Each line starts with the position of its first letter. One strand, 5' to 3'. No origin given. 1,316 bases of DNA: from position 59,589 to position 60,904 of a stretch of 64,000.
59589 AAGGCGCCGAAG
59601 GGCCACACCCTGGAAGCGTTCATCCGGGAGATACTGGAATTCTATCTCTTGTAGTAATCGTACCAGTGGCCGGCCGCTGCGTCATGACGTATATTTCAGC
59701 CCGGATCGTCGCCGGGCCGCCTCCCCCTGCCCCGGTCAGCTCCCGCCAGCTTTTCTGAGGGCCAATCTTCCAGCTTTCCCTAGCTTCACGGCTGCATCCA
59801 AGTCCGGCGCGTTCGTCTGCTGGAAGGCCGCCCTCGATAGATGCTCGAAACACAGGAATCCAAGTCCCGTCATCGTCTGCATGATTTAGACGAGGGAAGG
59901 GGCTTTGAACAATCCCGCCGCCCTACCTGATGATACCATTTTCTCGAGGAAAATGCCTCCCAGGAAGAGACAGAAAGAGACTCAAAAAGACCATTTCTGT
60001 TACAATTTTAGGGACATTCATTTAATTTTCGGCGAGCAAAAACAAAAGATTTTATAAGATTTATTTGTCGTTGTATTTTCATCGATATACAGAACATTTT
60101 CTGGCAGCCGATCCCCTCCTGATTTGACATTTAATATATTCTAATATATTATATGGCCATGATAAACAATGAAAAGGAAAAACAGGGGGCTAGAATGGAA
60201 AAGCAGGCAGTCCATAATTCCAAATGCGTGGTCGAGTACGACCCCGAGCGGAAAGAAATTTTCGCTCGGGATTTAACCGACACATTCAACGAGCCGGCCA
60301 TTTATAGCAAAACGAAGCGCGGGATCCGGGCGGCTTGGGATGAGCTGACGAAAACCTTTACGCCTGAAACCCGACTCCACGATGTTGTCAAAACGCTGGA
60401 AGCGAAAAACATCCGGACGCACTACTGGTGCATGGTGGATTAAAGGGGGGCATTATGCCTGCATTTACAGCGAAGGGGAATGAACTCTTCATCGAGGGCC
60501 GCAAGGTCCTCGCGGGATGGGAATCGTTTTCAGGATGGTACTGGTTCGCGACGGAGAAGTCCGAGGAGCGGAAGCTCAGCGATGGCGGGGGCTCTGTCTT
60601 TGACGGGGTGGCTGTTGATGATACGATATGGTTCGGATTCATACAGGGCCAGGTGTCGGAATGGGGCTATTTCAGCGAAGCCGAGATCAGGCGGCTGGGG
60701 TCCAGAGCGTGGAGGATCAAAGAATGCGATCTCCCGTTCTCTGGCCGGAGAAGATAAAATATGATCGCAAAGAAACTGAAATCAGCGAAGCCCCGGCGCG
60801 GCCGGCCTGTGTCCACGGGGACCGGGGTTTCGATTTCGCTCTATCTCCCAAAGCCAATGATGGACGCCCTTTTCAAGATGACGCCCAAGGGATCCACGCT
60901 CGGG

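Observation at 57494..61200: tRNA-Phe-adjacent islet of small genes in two promoter-driven modules, lacking an integrase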

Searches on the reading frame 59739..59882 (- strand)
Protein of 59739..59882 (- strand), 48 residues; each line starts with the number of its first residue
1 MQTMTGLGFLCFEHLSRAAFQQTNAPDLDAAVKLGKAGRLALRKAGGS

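Call 7: search_protein_families(library=pfam, proteins=[window:59739-59882:-], max_evalue=1)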
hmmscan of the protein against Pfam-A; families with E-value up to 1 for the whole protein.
window:59739-59882:- (48 aa): 0 families

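Call 8: search_protein_families(library=phrogs, proteins=[window:59739-59882:-], max_evalue=1)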
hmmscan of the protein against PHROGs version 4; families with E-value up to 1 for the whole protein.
window:59739-59882:- (48 aa): 1 family
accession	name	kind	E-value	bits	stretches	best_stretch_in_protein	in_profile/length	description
phrog_36209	-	lysis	0.2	12.7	1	16-43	70-97/162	holin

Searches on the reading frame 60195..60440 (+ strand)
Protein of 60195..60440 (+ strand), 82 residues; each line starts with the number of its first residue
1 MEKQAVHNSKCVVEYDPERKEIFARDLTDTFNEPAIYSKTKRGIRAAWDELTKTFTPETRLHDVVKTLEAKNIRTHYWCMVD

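Call 7: search_protein_families(library=pfam, proteins=[window:60195-60440:+], max_evalue=1)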
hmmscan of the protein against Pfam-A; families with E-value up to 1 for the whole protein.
window:60195-60440:+ (82 aa): 0 families

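Call 8: search_protein_families(library=phrogs, proteins=[window:60195-60440:+], max_evalue=1)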
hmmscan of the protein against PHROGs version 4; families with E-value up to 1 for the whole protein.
window:60195-60440:+ (82 aa): 1 family
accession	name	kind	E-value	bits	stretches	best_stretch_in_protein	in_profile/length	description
phrog_618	-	unknown function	0.013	16.6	1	48-78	11-42/62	-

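Call 67: search_protein_families(library=pfam, alignment_id=A5, max_evalue=0.001)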
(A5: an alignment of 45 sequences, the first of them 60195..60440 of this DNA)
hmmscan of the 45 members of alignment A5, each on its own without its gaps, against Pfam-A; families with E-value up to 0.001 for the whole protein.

A. member 1, window:60195-60440:+ (82 aa): 0 families

B. families by the number of members that match (of 45 scanned): 4 families
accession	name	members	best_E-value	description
PF10401.14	IRF-3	1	1.8e-07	Interferon-regulatory factor 3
PF24316.1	Tli3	1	4e-06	T6SS Tli3 immunity protein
PF00376.29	MerR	1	0.00065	MerR family regulatory protein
PF04153.24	NOT2_3_5_C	1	0.00075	NOT2/NOT3/NOT5 C-terminal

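Call 68: search_protein_families(library=phrogs, alignment_id=A5, max_evalue=0.001)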
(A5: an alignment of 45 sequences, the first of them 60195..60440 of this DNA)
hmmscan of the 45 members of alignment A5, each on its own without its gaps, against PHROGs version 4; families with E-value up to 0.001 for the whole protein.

A. member 1, window:60195-60440:+ (82 aa): 0 families

B. families by the number of members that match (of 45 scanned): 10 families
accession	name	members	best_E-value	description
phrog_17163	-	1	2.2e-11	-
phrog_21303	-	1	7.3e-11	-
phrog_27491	-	1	9.9e-11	-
phrog_11711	-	1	7.1e-08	-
phrog_28482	-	1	7.8e-05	-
phrog_14574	-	1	8.3e-05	-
phrog_6997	-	1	0.00014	-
phrog_32101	-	1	0.00063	-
phrog_6744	-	1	0.00068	-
phrog_19458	-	1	0.0008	primase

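Call 71: find_related_loci(query=A6, collection=viral_contigs, flank=6000)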
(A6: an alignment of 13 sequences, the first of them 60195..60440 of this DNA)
Query A6 (82 aa) in viral_contigs; peptide patterns used: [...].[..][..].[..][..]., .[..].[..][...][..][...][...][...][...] (x = any residue, [..] = any of these).
32 stretches matched a pattern; 15 encode a relative of the query (tblastn E <= 1e-3); 15 distinct loci.
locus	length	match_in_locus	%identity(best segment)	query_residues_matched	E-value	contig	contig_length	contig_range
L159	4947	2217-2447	66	6-82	1e-34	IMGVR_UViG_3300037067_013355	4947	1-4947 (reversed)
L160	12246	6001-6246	50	1-82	5e-28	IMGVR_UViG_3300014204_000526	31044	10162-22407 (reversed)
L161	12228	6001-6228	49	6-82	1e-25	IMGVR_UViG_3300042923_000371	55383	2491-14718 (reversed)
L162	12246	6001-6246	40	1-82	3e-19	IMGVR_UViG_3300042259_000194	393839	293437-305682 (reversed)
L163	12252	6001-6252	42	3-82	1e-17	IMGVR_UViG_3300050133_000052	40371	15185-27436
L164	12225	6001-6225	40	8-82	6e-17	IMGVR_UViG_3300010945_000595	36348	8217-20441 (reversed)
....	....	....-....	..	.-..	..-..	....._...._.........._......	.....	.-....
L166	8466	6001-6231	34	6-82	2e-14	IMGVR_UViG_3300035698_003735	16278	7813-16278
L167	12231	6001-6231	36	6-82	2e-14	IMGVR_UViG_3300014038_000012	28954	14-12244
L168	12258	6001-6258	36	1-82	2e-14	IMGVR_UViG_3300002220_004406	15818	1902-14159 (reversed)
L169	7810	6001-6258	36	1-82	2e-14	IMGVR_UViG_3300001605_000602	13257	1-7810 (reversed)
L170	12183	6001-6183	31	22-82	7e-11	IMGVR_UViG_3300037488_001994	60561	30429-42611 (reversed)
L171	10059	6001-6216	33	7-82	2e-6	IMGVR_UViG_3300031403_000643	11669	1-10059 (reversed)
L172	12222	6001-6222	27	7-82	1e-5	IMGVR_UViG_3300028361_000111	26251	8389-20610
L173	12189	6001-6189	30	25-82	5e-5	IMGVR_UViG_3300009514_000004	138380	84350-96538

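Call 95: search_protein_families(library=padloc, proteins=[window:60195-60440:+, L159:1981-2208:+, L159:2452-2775:+], max_evalue=1)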
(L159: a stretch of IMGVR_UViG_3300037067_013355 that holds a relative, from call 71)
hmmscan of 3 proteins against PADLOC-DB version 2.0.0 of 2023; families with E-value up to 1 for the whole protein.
window:60195-60440:+ (82 aa): 0 families

L159:1981-2208:+ (76 aa): 0 families

L159:2452-2775:+ (108 aa): 0 families

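Call 96: search_protein_families(library=ncbifam, proteins=[window:60195-60440:+, L159:1981-2208:+, L159:2452-2775:+], max_evalue=1)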
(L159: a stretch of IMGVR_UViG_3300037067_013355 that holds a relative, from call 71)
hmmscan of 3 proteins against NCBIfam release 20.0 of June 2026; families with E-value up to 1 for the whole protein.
window:60195-60440:+ (82 aa): 0 families

L159:1981-2208:+ (76 aa): 0 families

L159:2452-2775:+ (108 aa): 1 family
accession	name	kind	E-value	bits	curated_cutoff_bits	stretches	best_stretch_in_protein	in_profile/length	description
NF041793.1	ORF56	equivalog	0.0057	16.7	50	1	25-62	1-38/39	ORF56 family plasmid copy control protein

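Call 103: search_protein_families(library=pfam, proteins=[L159:1455-1889:-, L159:957-1352:-, L159:437-823:-, L159:39-374:-, L159:2787-4889:-], max_evalue=0.01)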
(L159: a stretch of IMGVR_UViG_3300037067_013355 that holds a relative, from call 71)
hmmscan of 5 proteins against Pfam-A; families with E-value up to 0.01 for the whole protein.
L159:1455-1889:- (145 aa): 1 family
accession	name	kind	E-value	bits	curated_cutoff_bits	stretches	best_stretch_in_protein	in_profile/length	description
PF11367.14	Tail_completion_gp17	-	4.4e-13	49.9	24.5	1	16-139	2-120/124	Tail completion protein gp17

L159:957-1352:- (132 aa): 2 families
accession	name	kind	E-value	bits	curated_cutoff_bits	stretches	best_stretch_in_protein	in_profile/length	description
PF06199.17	Phage_tail_2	-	3.9e-10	40.3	23.8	1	26-128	29-131/132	Phage tail tube protein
PF18906.5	Phage_tube_2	-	0.008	16.2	27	0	94-131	103-139/266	Phage tail tube protein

L159:437-823:- (129 aa): 0 families

L159:39-374:- (112 aa): 1 family
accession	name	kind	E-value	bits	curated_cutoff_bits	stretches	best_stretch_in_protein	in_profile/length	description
PF03345.20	OST48_N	-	0.002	17.9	36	1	29-74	48-93/246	OST48, N-terminal domain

L159:2787-4889:- (701 aa): 2 families
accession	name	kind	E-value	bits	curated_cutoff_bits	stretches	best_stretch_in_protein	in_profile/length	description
PF00535.33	Glycos_transf_2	-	8.7e-14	52.2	23.3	1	451-629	2-166/168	Glycosyl transferase family 2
PF04991.19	LicD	-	4.4e-07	30.6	22.6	1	239-271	5-37/227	LicD family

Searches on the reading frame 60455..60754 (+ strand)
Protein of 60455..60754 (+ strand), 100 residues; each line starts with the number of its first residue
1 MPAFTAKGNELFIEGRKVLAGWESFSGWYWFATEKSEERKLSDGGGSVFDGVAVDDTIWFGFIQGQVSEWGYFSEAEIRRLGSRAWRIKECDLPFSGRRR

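Call 7: search_protein_families(library=pfam, proteins=[window:60455-60754:+], max_evalue=1)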
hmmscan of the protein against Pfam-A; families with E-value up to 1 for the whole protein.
window:60455-60754:+ (100 aa): 0 families

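Call 8: search_protein_families(library=phrogs, proteins=[window:60455-60754:+], max_evalue=1)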
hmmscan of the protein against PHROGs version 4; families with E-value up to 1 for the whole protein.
window:60455-60754:+ (100 aa): 1 family
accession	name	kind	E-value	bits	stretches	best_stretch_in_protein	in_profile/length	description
phrog_17484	-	moron, auxiliary metabolic gene and host takeover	0.35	11.8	1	20-33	6-19/38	membrane protein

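Call 42: find_related_loci(query=A2, collection=viral_contigs, flank=8000)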
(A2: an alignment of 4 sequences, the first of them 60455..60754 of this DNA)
Query A2 (100 aa) in viral_contigs; peptide patterns used: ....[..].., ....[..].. (x = any residue, [..] = any of these).
38 stretches matched a pattern; 15 encode a relative of the query (tblastn E <= 1e-3); 15 distinct loci.
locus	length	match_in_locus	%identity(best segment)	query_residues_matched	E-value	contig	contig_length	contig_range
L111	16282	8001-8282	52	1-99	2e-29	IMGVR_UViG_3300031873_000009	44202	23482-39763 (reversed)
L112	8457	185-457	51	4-99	5e-29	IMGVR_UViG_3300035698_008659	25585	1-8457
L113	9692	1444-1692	49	1-100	2e-26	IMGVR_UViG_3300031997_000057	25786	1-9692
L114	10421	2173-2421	49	1-100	2e-26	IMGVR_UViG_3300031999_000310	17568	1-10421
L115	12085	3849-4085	47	3-99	3e-25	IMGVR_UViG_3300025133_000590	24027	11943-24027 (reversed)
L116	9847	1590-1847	49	1-99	8e-25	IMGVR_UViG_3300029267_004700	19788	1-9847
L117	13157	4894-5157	48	1-99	6e-24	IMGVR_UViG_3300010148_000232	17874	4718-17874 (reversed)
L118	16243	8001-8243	46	1-99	5e-23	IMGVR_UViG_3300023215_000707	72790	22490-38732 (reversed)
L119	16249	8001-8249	48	4-99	3e-22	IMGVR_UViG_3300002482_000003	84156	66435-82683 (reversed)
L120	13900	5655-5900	43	4-99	7e-18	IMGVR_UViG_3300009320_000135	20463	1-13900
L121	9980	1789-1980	49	18-100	4e-17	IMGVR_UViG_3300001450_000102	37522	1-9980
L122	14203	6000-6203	47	18-100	4e-17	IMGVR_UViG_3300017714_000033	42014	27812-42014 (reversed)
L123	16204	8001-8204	47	18-100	4e-17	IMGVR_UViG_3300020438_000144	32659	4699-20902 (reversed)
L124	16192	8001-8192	49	18-100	4e-17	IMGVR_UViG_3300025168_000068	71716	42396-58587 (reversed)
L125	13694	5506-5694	45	18-99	2e-16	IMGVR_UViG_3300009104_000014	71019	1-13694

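Call 45: search_protein_families(library=pfam, proteins=[L116:1050-1427:+, L116:2196-2534:+, L116:2598-3119:+, L116:4291-4908:+, L116:4883-5236:+, L116:5358-5882:+, L116:5882-6610:+, L116:6610-7128:+, L116:7128-7967:+, L116:8305-8679:+], max_evalue=0.01)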
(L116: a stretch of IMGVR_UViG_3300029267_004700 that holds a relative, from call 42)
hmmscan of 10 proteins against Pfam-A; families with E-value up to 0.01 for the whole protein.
L116:1050-1427:+ (126 aa): 0 families

L116:2196-2534:+ (113 aa): 1 family
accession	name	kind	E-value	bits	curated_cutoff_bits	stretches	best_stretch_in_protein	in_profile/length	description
PF13248.11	Zn_ribbon_3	-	0.00039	20.2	27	0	81-93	3-16/26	zinc-ribbon domain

L116:2598-3119:+ (174 aa): 0 families

L116:4291-4908:+ (206 aa): 0 families

L116:4883-5236:+ (118 aa): 1 family
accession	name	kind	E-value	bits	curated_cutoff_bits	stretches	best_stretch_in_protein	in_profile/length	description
PF03692.20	CxxCxxCC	-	0.0012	19.9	23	1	17-97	2-77/85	Putative zinc- or iron-chelating domain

L116:5358-5882:+ (175 aa): 0 families

L116:5882-6610:+ (243 aa): 14 families
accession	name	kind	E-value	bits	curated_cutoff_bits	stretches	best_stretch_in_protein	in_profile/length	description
PF08241.18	Methyltransf_11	-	6.6e-23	81.6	21.2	1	41-129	1-94/95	Methyltransferase domain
PF13649.12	Methyltransf_25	-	2e-18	67.3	27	1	40-126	1-97/97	Methyltransferase domain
PF13489.12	Methyltransf_23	-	2.6e-18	66.8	27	1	34-160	20-156/164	Methyltransferase domain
PF13847.12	Methyltransf_31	-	4.4e-16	59.3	27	1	35-141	2-120/145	Methyltransferase domain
PF08242.18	Methyltransf_12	-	2.2e-14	54.4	30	1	41-128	1-98/98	Methyltransferase domain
PF07021.18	MetW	-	3.9e-09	36.9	21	1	29-122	6-102/193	Methionine biosynthesis protein MetW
PF02353.26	CMAS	-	6.2e-07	29.4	27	1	35-129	61-163/273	Mycolic acid cyclopropane synthetase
PF06325.19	PrmA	-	8.3e-07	29.2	22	1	35-130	160-258/296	Ribosomal protein L11 methyltransferase (PrmA)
PF01209.24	Ubie_methyltran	-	5.6e-06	26.3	20.1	1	36-129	47-150/233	ubiE/COQ5 methyltransferase family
PF05148.21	Methyltransf_8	-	8.5e-06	26.2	27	1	39-132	75-159/219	Hypothetical methyltransferase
PF05219.18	DREV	-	7.4e-05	22.4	26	1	37-131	95-187/265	DREV methyltransferase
PF05175.20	MTS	-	0.00018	21.6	23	1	37-77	32-74/170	Methyltransferase small domain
PF01555.25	N6_N4_Mtase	-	0.00043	20.7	26.7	0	36-75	181-220/221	DNA methylase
PF03141.22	Methyltransf_29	-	0.002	17.2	23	1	37-134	118-221/506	Putative S-adenosyl-L-methionine-dependent methyltransferase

L116:6610-7128:+ (173 aa): 1 family
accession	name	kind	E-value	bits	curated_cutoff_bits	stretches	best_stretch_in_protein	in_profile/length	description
PF00249.37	Myb_DNA-binding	-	0.001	19.6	24.4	1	124-158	3-39/46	Myb-like DNA-binding domain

L116:7128-7967:+ (280 aa): 1 family
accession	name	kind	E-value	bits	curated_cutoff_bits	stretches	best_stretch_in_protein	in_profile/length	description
PF01663.27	Phosphodiest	-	3.9e-17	63.3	23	1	4-240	5-224/342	Type I phosphodiesterase / nucleotide pyrophosphatase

L116:8305-8679:+ (125 aa): 0 families

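Call 47: search_solved_structures(query=window:60455-60754:+, max_evalue=10)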
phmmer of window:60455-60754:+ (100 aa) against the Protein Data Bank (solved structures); distinct sequences matched with E-value up to 10: 0.

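Call 65: predict_structure(alignment_id=A2)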
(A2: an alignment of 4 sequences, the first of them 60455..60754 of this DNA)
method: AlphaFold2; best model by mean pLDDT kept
length: 100 residues; sequences in the alignment: 4
mean_pLDDT: 59.4   pTM: 0.51
mean pLDDT of the five models: 59.4, 52.3, 48.1, 46.0, 41.1
residues with pLDDT >= 90: 0; 70-90: 33; 50-70: 36; < 50: 31
segments of 3 or more residues with pLDDT < 50: 37-56, 63-67, 96-100
pLDDT, mean of each block of 10 residues (from residue 1): 66 75 74 57 39 46 49 65 74 49
secondary structure, 60 per line:
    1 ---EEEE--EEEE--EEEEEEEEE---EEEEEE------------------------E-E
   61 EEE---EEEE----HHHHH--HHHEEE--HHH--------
elements in order: E4-7 E10-13 E16-24 E28-33 E60-63 E67-70 H75-79 E85-87

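Call 95: search_protein_families(library=padloc, proteins=[window:60455-60754:+], max_evalue=1)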
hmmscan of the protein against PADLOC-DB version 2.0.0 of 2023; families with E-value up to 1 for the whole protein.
window:60455-60754:+ (100 aa): 0 families

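Call 96: search_protein_families(library=ncbifam, proteins=[window:60455-60754:+], max_evalue=1)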
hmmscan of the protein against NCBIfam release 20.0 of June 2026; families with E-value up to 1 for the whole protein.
window:60455-60754:+ (100 aa): 0 families

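Call 109: fold_search(model_id=the predicted structure, library=pdb)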
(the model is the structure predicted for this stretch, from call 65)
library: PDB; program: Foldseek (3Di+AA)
matches with E <= 10: 5; with E <= 0.001: 0
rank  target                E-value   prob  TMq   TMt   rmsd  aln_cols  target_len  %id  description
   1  1ue9_MODEL_1_A        5.8e+00  0.04  0.21  0.25   8.4        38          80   13  Solution structure of the fourth SH3 domain of human intersectin 2 (KIAA1256) (released 2003-11-09)
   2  2pml                  6.6e+00  0.13  0.30  0.10   1.9        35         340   11  Crystal structure of PfPK7 in complex with an ATP analogue (released 2008-01-22)
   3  3wbg_A                8.3e+00  0.02  0.16  0.13   6.9        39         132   15  Structure of the human heart fatty acid-binding protein in complex with 1-anilinonaphtalene-8-sulphonic acid (released 2013-10-30)
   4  8azw_N                8.8e+00  0.02  0.17  0.13   4.5        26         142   19  Cryo-EM structure of the plant 60S subunit (released 2023-06-07)
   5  3vqm_K                9.3e+00  0.02  0.22  0.21   9.8        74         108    9  Small heat shock protein hsp14.0 of C-terminal deletion variant with C-terminal peptide (released 2012-06-06)

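Call 128: find_encoding_contigs(protein=window:60455-60754:+, flank=8000, max_places=8)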
Protein window:60455-60754:+ (100 aa): 5 contigs read that carry it; 3 places shown.
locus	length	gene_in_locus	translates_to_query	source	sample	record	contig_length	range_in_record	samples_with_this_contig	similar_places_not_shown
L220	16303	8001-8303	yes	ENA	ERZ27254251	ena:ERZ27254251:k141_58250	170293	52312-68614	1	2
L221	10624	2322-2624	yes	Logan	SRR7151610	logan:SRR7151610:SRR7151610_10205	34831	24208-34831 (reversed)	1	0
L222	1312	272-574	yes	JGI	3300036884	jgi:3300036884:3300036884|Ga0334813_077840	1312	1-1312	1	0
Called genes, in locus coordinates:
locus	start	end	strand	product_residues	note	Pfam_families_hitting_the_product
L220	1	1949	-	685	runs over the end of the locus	PF13174:TPR_6 (faint), PF00930:DPPIV_N (faint), PF25174:Beta-prop_THOC3 (faint), PF26550:Tricorn_2nd (weak), PF26549:Tricorn_N, PF07676:PD40 (weak), PF23381:Beta-prop_IFT122_1st, PF26549:Tricorn_N (weak)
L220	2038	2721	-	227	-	PF00072:Response_reg, PF00486:Trans_reg_C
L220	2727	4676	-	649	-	PF00512:HisKA, PF02518:HATPase_c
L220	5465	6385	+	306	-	-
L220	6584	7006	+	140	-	-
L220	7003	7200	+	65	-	-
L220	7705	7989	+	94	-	-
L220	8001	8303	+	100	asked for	-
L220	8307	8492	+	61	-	-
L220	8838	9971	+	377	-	PF01820:Dala_Dala_lig_N, PF02222:ATP-grasp (weak), PF02786:CPSase_L_D2 (faint), PF07478:Dala_Dala_lig_C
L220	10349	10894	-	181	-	PF00574:CLP_protease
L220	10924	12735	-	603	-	PF00158:Sigma54_activat (faint), PF01695:IstB_IS21 (faint), PF13191:AAA_16 (faint), PF00004:AAA (weak), PF17871:AAA_lid_9, PF07724:AAA_2, PF07728:AAA_5, PF10431:ClpB_D2-small, +5 more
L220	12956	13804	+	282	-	-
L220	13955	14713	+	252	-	PF13489:Methyltransf_23, PF13847:Methyltransf_31, PF08241:Methyltransf_11, PF08242:Methyltransf_12, PF13649:Methyltransf_25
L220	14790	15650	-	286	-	-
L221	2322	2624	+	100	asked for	-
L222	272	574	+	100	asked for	-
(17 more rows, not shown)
